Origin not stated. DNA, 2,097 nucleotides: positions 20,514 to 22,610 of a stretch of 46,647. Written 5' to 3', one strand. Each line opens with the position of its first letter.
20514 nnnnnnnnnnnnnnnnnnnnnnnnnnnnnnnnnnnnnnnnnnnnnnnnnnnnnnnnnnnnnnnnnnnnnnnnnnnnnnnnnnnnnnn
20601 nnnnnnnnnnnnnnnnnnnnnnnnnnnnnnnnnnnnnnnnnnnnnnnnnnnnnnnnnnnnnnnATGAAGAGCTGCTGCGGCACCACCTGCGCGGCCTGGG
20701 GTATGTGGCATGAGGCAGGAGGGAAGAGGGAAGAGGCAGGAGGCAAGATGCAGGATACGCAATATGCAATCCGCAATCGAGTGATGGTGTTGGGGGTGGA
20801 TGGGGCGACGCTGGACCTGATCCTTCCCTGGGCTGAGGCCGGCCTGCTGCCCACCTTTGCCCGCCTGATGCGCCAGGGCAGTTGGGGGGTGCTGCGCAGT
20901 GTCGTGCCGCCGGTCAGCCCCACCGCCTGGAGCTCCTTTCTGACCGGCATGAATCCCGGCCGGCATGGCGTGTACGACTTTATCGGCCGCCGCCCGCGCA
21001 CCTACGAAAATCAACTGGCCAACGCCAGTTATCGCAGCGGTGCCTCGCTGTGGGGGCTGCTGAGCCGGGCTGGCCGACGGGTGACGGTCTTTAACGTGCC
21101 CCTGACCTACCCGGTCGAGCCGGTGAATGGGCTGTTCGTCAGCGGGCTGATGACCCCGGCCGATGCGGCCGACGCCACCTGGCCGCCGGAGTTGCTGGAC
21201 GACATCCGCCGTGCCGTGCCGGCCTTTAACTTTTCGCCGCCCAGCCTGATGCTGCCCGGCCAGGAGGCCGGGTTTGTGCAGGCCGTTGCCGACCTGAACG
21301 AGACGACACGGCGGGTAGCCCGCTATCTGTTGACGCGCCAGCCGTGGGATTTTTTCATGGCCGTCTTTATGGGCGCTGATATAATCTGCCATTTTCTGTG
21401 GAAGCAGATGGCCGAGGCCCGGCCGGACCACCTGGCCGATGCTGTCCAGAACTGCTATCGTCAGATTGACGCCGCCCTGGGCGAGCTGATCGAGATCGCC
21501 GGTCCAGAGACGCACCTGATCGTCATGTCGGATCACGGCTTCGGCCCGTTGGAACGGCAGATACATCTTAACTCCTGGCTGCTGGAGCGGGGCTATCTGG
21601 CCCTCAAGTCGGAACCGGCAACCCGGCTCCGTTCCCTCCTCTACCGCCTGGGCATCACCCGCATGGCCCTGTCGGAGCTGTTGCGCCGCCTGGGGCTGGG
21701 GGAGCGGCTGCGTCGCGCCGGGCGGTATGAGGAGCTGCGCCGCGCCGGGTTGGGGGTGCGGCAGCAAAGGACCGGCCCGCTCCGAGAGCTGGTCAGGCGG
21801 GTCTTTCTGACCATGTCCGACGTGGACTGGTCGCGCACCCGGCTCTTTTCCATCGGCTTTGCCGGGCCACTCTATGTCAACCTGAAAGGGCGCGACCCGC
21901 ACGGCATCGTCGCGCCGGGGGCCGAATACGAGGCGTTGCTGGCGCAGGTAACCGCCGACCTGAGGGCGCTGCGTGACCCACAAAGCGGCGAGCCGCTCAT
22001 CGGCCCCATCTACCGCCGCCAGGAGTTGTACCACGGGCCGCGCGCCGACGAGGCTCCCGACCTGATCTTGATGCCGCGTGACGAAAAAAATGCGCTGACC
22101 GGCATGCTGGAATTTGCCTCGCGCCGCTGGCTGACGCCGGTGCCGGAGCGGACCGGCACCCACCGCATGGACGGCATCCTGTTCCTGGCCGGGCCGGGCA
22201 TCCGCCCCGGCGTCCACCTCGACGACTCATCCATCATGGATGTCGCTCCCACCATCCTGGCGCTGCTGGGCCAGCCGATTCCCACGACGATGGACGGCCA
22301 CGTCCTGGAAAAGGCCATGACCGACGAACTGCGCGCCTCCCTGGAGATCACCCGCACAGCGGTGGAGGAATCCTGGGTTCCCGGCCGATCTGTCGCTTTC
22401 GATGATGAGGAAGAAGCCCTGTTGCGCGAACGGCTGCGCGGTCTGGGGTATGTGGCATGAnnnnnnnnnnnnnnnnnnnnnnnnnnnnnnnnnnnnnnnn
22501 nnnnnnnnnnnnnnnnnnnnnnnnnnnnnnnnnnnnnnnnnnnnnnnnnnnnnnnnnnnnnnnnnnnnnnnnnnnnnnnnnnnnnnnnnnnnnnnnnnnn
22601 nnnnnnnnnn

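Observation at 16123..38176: Unusual parts list for a glycopolymer pathway: flavoprotein, glycosidase-like lipoprotein, 4 NPP-type enzymes, TPR giant, MurJ-family flippase and Wzy/ligase-like protein in one co-directional block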

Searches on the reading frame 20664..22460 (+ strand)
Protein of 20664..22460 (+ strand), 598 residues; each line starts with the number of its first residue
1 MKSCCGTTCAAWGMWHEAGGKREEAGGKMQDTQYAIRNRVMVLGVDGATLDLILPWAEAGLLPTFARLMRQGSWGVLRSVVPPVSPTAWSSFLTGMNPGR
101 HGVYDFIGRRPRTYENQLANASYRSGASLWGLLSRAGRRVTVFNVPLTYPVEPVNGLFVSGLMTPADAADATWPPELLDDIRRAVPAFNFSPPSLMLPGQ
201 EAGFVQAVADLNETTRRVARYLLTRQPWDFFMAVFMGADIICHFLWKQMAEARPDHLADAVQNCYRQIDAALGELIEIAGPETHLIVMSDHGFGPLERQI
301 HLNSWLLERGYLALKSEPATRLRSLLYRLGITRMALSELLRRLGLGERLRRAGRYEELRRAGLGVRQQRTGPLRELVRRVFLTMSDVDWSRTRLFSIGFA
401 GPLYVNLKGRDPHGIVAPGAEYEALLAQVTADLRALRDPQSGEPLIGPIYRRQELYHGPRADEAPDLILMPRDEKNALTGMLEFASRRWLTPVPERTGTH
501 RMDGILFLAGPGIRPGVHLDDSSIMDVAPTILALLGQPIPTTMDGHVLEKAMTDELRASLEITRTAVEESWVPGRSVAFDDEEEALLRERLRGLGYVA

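Call 3: search_protein_families(library=pfam, proteins=[window:20664-22460:+], max_evalue=0.01)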
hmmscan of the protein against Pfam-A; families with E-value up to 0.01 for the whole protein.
window:20664-22460:+ (598 aa): 1 family
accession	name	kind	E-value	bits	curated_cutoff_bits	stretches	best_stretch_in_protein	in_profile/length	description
PF01663.27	Phosphodiest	-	1.2e-39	137.3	23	1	40-383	1-241/342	Type I phosphodiesterase / nucleotide pyrophosphatase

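Call 7: search_protein_families(library=ncbifam, proteins=[window:20664-22460:+], max_evalue=0.001)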
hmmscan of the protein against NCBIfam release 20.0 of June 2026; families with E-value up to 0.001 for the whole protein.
window:20664-22460:+ (598 aa): 1 family
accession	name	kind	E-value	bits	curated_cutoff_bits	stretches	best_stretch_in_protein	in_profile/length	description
TIGR02335.1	hydr_PhnA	equivalog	4.5e-07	29.3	407.55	1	32-143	6-119/408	phosphonoacetate hydrolase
